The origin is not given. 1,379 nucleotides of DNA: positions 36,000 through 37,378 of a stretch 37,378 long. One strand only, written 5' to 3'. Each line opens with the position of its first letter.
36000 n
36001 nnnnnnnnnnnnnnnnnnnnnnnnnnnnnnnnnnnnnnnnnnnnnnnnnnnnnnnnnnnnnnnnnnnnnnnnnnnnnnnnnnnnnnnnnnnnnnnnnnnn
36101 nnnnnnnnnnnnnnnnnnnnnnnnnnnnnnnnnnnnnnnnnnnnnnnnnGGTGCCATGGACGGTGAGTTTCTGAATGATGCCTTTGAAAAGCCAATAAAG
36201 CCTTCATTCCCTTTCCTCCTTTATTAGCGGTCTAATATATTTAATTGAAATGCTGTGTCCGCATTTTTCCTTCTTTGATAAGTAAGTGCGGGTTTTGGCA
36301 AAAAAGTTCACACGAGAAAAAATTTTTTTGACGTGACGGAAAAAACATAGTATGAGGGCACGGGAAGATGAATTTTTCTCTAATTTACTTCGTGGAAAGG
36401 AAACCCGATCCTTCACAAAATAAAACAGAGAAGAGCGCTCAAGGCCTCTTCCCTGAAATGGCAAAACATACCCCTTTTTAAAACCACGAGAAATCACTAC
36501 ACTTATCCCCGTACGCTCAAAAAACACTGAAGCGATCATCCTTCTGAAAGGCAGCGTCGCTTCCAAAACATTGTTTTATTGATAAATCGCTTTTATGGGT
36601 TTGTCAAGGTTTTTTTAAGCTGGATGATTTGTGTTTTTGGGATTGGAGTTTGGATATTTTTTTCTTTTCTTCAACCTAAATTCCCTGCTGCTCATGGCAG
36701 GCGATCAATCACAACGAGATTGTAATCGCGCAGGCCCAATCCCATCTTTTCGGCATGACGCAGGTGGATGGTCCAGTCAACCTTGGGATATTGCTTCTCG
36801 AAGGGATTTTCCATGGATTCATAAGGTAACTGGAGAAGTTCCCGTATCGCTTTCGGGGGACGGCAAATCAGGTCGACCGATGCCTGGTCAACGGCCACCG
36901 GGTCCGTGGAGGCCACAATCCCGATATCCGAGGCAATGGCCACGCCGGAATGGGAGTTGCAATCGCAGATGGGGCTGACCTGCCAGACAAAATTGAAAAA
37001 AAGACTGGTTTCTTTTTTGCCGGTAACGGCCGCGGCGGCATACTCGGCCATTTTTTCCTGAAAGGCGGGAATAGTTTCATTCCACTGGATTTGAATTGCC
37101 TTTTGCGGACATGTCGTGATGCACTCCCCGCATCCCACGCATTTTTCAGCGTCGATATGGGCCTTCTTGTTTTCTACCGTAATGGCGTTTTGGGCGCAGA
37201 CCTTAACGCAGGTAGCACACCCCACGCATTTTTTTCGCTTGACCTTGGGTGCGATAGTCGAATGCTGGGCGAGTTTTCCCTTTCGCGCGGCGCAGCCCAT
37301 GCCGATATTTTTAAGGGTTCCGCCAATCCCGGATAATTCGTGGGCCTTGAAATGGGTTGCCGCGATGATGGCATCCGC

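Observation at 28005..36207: Tandem pair of collinear giant secreted multi-CARDB proteins with no recognisable secretion or anchoring signal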

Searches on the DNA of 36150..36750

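Call 92: search_rna_families(source=window, start=36150, end=36750, threshold=evalue, max_evalue=1)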
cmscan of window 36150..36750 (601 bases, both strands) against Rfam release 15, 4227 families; matches with E-value up to 1: 0.
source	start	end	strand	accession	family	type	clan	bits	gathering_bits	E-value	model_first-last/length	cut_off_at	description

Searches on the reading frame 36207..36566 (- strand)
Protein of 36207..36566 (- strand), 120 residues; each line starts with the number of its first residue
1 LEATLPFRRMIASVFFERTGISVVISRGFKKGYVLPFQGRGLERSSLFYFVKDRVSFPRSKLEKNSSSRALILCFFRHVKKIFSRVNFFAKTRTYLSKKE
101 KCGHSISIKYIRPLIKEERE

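Call 7: search_protein_families(library=pfam, proteins=[window:36207-36566:-], max_evalue=0.01)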
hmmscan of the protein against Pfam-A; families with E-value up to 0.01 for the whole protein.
window:36207-36566:- (120 aa): 0 families

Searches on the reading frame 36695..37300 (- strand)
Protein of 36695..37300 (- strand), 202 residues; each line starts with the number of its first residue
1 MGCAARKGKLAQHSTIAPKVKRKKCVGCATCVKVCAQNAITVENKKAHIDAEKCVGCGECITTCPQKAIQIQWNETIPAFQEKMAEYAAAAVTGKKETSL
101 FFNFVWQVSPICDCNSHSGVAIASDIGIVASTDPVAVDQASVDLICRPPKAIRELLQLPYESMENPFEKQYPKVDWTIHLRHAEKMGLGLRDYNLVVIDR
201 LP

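Call 7: search_protein_families(library=pfam, proteins=[window:36695-37300:-], max_evalue=0.01)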
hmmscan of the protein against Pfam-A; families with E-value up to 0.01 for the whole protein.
window:36695-37300:- (202 aa): 15 families
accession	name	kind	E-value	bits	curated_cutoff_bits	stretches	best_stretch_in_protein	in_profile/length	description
PF14697.11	Fer4_21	-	6.6e-14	52.2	35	3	20-70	3-58/59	4Fe-4S dicluster domain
PF04015.17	DUF362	-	9.4e-14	52.4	24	1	1-143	124-200/200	Domain of unknown function (DUF362)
PF00037.32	Fer4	-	4.4e-12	45.7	21.1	2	48-70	2-24/24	4Fe-4S binding domain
PF13237.11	Fer4_10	-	1.1e-11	44.9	25.5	2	19-65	3-53/53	4Fe-4S dicluster domain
PF12837.12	Fer4_6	-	1.4e-11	44.1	25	2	47-68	2-23/24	4Fe-4S binding domain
PF12838.12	Fer4_7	-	2e-10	41.4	27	1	24-68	1-52/52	4Fe-4S dicluster domain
PF12797.12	Fer4_2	-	1.8e-09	37.3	24.5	2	47-65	3-21/22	4Fe-4S binding domain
PF25160.1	LdpA_Fe-S-bd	-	2.7e-08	33.9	27.6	1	31-71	9-45/49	LdpA Fe-S cluster-binding domain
PF13187.11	Fer4_9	-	3.9e-08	33.6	27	1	24-69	1-52/52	4Fe-4S dicluster domain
PF13484.11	Fer4_16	-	3.5e-07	31.3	30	1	53-82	1-29/66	4Fe-4S double cluster binding domain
PF12800.12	Fer4_4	-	3.5e-05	24.2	24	1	52-66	2-16/17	4Fe-4S binding domain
PF12798.12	Fer4_3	-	0.00016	22.7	27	0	54-68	1-15/15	4Fe-4S binding domain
PF17179.9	Fer4_22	-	0.00079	20.7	27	0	45-67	72-94/95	4Fe-4S dicluster domain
PF13183.11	Fer4_8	-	0.0027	18.7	27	0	51-66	2-17/68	4Fe-4S dicluster domain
PF13534.11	Fer4_17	-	0.0054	17.7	22.2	0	42-67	34-59/61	4Fe-4S dicluster domain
